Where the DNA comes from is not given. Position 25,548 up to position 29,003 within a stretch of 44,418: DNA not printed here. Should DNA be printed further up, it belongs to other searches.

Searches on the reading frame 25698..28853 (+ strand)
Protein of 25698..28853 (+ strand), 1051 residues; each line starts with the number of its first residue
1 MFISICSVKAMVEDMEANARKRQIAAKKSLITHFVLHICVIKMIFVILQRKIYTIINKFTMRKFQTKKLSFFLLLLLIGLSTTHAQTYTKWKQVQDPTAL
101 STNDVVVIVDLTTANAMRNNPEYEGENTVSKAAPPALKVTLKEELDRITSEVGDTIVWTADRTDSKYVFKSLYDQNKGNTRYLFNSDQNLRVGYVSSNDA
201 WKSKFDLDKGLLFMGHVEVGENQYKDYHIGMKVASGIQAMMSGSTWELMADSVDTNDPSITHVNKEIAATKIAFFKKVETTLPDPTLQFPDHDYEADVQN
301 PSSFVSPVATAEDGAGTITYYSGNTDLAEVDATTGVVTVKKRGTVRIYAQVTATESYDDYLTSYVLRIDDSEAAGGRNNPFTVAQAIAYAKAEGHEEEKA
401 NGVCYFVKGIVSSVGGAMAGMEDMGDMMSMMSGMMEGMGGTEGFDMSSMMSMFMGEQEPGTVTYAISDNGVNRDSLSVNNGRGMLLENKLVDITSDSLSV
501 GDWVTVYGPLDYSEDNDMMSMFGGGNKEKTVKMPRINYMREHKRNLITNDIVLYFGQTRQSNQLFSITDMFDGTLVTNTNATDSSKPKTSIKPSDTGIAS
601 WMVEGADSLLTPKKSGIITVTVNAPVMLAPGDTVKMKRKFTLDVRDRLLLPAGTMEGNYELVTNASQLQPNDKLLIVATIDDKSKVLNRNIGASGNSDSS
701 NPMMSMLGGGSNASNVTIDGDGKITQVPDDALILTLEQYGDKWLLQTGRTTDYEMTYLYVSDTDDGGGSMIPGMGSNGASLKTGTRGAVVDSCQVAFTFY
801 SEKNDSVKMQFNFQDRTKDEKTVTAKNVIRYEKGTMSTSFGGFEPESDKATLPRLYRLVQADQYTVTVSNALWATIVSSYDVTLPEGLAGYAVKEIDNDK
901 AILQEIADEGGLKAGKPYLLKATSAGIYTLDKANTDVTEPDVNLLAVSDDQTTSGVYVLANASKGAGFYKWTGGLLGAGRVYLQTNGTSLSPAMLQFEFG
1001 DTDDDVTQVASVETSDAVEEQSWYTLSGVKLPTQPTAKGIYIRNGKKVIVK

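Call 85: search_protein_families(library=pfam, proteins=[window:25698-28853:+], max_evalue=0.1)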
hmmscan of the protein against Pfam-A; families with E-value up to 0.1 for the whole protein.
window:25698-28853:+ (1051 aa): 2 families
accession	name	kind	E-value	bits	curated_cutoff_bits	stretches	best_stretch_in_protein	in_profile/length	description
PF02368.24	Big_2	-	0.00025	21.4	22.8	1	309-351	27-68/79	Bacterial Ig-like domain (group 2)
PF25354.1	Ig_NUP210_16th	-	0.033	14.1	27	0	305-352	19-64/72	NUP210-like, Ig-like domain 16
